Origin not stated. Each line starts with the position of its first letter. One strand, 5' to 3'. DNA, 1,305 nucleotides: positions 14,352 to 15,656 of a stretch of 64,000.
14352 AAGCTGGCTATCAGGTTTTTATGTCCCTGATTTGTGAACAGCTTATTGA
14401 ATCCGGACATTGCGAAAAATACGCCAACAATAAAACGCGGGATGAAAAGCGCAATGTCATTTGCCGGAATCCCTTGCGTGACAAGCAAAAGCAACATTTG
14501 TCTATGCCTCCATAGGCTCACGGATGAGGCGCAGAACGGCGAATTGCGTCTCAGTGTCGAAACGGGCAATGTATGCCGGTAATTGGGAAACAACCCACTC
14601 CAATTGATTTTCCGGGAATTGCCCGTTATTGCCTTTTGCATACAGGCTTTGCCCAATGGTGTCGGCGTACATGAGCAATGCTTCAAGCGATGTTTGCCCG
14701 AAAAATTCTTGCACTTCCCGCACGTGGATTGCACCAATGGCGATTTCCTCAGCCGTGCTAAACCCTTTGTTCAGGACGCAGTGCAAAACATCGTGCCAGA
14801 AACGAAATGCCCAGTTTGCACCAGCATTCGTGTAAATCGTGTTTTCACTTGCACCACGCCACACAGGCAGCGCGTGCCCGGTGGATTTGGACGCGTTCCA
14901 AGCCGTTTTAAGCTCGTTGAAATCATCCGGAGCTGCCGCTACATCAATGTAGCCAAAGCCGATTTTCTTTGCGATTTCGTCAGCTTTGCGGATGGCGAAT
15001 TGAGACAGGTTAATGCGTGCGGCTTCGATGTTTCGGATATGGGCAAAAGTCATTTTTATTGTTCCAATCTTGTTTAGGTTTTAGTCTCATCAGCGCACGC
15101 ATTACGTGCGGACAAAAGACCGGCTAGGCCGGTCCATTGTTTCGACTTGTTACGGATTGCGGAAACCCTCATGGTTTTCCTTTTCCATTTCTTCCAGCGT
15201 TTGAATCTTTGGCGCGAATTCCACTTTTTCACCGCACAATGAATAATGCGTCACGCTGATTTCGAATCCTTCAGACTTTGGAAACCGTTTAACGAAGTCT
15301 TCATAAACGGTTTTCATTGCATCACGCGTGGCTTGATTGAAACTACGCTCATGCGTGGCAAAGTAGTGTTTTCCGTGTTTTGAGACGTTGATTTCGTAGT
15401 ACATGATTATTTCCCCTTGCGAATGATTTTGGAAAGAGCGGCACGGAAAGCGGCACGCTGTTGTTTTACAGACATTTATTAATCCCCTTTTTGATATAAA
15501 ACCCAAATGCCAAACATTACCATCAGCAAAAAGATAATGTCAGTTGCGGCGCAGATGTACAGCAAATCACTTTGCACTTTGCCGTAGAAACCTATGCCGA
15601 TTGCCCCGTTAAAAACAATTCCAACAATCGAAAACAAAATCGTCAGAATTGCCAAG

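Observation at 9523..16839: AT-richer leftward operon of about 20 tiny genes with ArdA: a plasmid-leading-region-like anti-restriction/early island bounded by two structured non-coding tracts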

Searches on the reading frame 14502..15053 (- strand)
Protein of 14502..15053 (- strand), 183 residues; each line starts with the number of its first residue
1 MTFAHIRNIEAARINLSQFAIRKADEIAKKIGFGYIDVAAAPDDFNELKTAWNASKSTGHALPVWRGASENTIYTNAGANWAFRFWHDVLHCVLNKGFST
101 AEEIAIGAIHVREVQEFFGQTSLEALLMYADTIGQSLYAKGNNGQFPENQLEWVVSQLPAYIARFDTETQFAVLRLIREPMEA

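Call 9: search_protein_families(library=pfam, max_evalue=0.01, proteins=[window:14502-15053:-])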
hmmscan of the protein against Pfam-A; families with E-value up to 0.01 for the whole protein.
window:14502-15053:- (183 aa): 0 families

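Call 11: search_protein_families(library=phrogs, max_evalue=0.001, proteins=[window:14502-15053:-])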
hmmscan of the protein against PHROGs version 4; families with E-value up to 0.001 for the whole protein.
window:14502-15053:- (183 aa): 2 families
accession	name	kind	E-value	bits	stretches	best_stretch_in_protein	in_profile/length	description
phrog_7806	-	unknown function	9e-16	59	1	39-158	40-154/162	-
phrog_33646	-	unknown function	6.8e-12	46.7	1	62-157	90-182/195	-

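Call 32: search_protein_families(library=ncbifam, max_evalue=0.01, proteins=[window:14502-15053:-])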
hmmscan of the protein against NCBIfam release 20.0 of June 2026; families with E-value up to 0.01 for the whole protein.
window:14502-15053:- (183 aa): 0 families

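Call 34: search_solved_structures(query=window:14502-15053:-, max_evalue=1)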
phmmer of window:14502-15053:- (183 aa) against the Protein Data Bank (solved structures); distinct sequences matched with E-value up to 1: 1.
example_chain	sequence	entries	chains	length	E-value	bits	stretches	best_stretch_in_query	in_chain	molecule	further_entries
8fjf_A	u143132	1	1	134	5.6e-05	25.9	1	19-56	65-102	H10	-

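Call 38: find_homologous_proteins(query=window:14502-15053:-)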
Query window:14502-15053:- (183 aa): 29 proteins with E <= 0.001 among 114 candidates.
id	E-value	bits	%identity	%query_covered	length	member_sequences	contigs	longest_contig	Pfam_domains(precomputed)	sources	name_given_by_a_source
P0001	1.4e-118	411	100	100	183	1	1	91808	-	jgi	jgi:hypothetical protein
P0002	7.6e-82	291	76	93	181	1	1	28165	-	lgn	-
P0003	1.5e-76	274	69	97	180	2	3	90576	-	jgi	-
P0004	1.5e-75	271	69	97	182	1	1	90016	-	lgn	-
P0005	2.0e-69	251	63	97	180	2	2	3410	-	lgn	-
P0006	9.4e-59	216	56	98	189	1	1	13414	-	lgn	-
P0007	2.9e-55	204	53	97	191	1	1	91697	-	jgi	jgi:hypothetical protein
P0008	1.1e-49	186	59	79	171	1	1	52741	-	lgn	-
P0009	4.1e-48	181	57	80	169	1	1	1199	-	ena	-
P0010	1.7e-46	176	54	80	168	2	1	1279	-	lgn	-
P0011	1.8e-46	176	52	87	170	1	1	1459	-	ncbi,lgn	-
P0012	6.4e-43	164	54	80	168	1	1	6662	-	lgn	-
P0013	7.9e-39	151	48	86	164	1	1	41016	-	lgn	-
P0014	3.0e-38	149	50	82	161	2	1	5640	-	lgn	-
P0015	4.4e-37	145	46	82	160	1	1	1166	-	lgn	-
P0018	2.4e-31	127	46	82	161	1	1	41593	-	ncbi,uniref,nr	ncbi:hypothetical protein bb8_p03 [Bordetella phage vB_BbrP_BB8]|uniref:Uncharacterized protein n=1 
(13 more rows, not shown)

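Call 40: find_encoding_contigs(protein=P0001, flank=10000, max_places=3)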
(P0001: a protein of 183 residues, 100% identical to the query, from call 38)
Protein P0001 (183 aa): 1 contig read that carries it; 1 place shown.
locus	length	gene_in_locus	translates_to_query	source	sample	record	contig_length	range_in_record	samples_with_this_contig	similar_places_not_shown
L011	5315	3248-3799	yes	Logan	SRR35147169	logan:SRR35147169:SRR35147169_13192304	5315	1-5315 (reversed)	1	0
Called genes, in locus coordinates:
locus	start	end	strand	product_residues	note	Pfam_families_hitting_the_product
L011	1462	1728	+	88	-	-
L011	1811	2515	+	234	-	-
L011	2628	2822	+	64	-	-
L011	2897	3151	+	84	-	-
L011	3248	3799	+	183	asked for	-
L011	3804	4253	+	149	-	PF07681:DoxX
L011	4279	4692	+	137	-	-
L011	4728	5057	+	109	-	-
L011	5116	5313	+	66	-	?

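Call 41: find_encoding_contigs(protein=P0018, flank=10000, max_places=3)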
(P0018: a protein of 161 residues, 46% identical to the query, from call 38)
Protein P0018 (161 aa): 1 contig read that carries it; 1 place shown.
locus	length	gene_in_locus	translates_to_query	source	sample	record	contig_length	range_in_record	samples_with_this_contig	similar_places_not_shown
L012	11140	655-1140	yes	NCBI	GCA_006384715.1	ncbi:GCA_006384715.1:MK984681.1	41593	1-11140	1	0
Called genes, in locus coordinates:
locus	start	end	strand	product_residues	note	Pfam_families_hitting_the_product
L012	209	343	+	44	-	-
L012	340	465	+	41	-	-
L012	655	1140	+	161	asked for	-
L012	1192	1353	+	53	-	-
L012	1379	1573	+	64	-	-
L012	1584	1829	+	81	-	-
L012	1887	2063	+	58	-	-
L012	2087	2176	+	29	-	-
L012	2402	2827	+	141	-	-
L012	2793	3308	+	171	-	-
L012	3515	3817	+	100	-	-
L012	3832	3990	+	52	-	-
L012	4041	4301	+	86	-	-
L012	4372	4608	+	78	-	-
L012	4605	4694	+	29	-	-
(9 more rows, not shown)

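Call 42: find_encoding_contigs(protein=P0007, flank=10000, max_places=3)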
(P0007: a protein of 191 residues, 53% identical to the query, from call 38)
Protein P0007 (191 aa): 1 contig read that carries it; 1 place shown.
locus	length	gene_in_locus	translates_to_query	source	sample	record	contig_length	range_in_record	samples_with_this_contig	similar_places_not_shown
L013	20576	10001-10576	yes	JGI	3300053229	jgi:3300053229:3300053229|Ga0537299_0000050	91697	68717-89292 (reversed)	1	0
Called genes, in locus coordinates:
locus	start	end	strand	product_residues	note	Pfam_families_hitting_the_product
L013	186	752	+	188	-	-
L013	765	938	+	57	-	-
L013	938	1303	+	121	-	-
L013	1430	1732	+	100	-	-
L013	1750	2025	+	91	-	-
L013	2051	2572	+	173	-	-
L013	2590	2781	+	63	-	-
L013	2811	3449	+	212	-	-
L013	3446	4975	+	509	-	-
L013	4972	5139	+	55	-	-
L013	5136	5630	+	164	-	-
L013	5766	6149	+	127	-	-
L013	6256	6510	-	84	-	-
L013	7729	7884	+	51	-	-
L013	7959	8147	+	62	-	-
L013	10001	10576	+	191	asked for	-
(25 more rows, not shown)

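Call 51: predict_structure(alignment_id=A1)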
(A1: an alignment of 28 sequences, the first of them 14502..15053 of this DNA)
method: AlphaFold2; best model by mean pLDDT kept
length: 183 residues; sequences in the alignment: 28
mean_pLDDT: 91.1   pTM: 0.85
mean pLDDT of the five models: 91.1, 90.8, 89.9, 88.8, 87.7
residues with pLDDT >= 90: 150; 70-90: 11; 50-70: 20; < 50: 2
segments of 3 or more residues with pLDDT < 50: none
pLDDT, mean of each block of 10 residues (from residue 1): 69 98 99 98 97 98 93 97 98 98 98 97 96 97 95 95 76 53 53
secondary structure, 60 per line:
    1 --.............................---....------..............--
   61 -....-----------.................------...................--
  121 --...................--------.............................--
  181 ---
elements in order: H3-31 E35-38 H45-58 E62-65 H77-93 H100-118 H123-141 H150-178

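Call 59: fold_search(model_id=the predicted structure, library=pdb)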
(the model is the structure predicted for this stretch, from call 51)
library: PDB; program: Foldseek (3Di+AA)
matches with E <= 10: 68; with E <= 0.001: 0
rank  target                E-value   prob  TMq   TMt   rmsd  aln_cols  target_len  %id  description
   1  2l7n_MODEL_1_A        1.9e+00  0.04  0.18  0.19  16.8       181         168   13  Solution Structure of the R5 Domain of Talin (released 2011-12-14)
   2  5tly_B                2.0e+00  0.06  0.20  0.17  16.2       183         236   10  Crystal Structure of the ER-alpha Ligand-binding Domain (Y537S) in Complex with 3,4-bis(2-fluoro-4-hydroxyphenyl)thiop (released 2017-01-18)
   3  3uu7_A                2.1e+00  0.06  0.17  0.14  18.4       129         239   10  Crystal structure of hERa-LBD (Y537S) in complex with bisphenol-A (released 2012-08-22)
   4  4dq7_A                2.2e+00  0.03  0.16  0.17  16.7       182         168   15  Structural Investigation of Bacteriophage Phi6 Lysin (V207F mutant) (released 2013-01-02)
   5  6c8q_F                2.3e+00  0.02  0.14  0.11  16.5       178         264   12  Crystal structure of NAD synthetase (NadE) from Enterococcus faecalis in complex with NAD+ (released 2018-02-14)
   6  6iwb_C                2.8e+00  0.05  0.19  0.23  16.9       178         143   11  Crystal structure of a computationally designed protein (LD3) in complex with BCL-2 (released 2019-12-11)
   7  5kd9_B                3.5e+00  0.06  0.20  0.18  19.2       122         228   11  Crystal Structure of the ER-alpha Ligand-binding Domain (Y537S) in Complex with an N-trifluoroethyl 4-chlorobenzyl OBH (released 2016-11-16)
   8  6ius_A                3.6e+00  0.06  0.20  0.11   7.6       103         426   10  A higher kcat Rubisco (released 2019-12-04)
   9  5dl4_B                3.6e+00  0.05  0.19  0.16  17.6       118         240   10  Crystal Structure of the ER-alpha Ligand-binding Domain in complex with a phenylamino-substituted, methyl, triaryl-eth (released 2016-05-04)
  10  1d8w_A                3.6e+00  0.05  0.23  0.13  16.5       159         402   14  L-RHAMNOSE ISOMERASE (released 2000-09-27)
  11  6jc4_A                3.6e+00  0.03  0.19  0.18  17.1       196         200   11  Crystal structure of the urease accessory protein UreF from Klebsiella pneumoniae (released 2020-01-29)
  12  7blz_A                3.6e+00  0.02  0.19  0.08  18.9       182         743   13  Red alga C.merolae Photosystem I (released 2022-03-02)
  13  4dq5_A                3.6e+00  0.02  0.15  0.16  16.6       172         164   11  Structural Investigation of Bacteriophage Phi6 Lysin (WT) (released 2013-01-02)
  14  1tlv                  3.9e+00  0.04  0.17  0.16  11.0       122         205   15  Structure of the native and inactive LicT PRD from B. subtilis (released 2005-02-08)
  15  6xr2_A                3.9e+00  0.03  0.18  0.19  15.6       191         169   14  Computationally designed right-handed alpha/alpha homotrimeric toroid with 3 repeats per subunit (released 2021-07-14)
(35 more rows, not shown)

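Call 67: fold_search(model_id=the predicted structure, library=viral)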
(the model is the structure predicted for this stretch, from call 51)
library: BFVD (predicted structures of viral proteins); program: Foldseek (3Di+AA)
matches with E <= 10: 120; with E <= 0.001: 11
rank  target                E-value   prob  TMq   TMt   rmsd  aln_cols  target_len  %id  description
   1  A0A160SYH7            1.6e-09  1.00  0.72  0.81   2.9       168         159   27  Uncharacterized protein [Pseudomonas phage shl2]
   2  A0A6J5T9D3            6.5e-09  1.00  0.66  0.65   2.7       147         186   25  Uncharacterized protein [uncultured Caudovirales phage]
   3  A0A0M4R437            8.1e-09  1.00  0.68  0.65   2.8       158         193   26  Uncharacterized protein [Caulobacter phage Percy]
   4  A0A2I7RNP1            6.2e-08  1.00  0.66  0.71   4.0       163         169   23  Uncharacterized protein [Vibrio phage 1.204.O._10N.222.46.F12]
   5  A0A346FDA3            1.5e-07  1.00  0.66  0.60   2.5       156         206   23  Uncharacterized protein [Sphingomonas phage Scott]
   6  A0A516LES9            2.8e-07  1.00  0.72  0.81   2.8       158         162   28  (no name in the UniProt tables at hand)
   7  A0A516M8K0            4.8e-07  1.00  0.60  0.74   3.6       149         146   21  (no name in the UniProt tables at hand)
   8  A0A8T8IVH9            1.6e-06  1.00  0.70  0.72   2.3       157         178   18  Uncharacterized protein [Pseudomonas phage phiGM22-3]
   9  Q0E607                6.0e-06  1.00  0.62  0.61  10.8       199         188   21  Uncharacterized protein [Pseudomonas phage LKA1]
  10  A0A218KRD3            3.3e-05  1.00  0.63  0.59   3.5       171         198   19  Uncharacterized protein [Acinetobacter phage vB_AbaP_AS12]
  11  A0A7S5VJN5            2.3e-04  1.00  0.49  0.48   6.7       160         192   17  (no name in the UniProt tables at hand)
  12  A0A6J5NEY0            1.5e-03  1.00  0.59  0.17   3.2       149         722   21  Uncharacterized protein [uncultured Caudovirales phage]
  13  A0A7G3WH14            9.8e-03  1.00  0.41  0.42  14.5       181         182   13  Uncharacterized protein [Arthronema virus TR020]
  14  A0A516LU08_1          3.7e-01  0.93  0.53  0.09   6.1       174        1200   14  (no name in the UniProt tables at hand)
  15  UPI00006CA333         1.1e+00  0.04  0.15  0.14  18.2       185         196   12  (no name look-up for this kind of identifier)
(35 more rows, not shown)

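Call 77: search_protein_families(library=padloc, max_evalue=0.01, proteins=[window:14502-15053:-])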
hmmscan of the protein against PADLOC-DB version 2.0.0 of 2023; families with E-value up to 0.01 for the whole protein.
window:14502-15053:- (183 aa): 0 families

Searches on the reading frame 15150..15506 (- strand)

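Call 9: search_protein_families(library=pfam, max_evalue=0.01, proteins=[window:15150-15506:-])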
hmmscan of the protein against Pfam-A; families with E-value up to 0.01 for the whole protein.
window:15150-15506:- (118 aa): 0 families

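Call 11: search_protein_families(library=phrogs, max_evalue=0.001, proteins=[window:15150-15506:-])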
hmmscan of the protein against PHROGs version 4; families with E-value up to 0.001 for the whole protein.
window:15150-15506:- (118 aa): 1 family
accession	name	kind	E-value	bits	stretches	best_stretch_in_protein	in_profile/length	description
phrog_18878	-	unknown function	3.4e-18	66.8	1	35-97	1-61/62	-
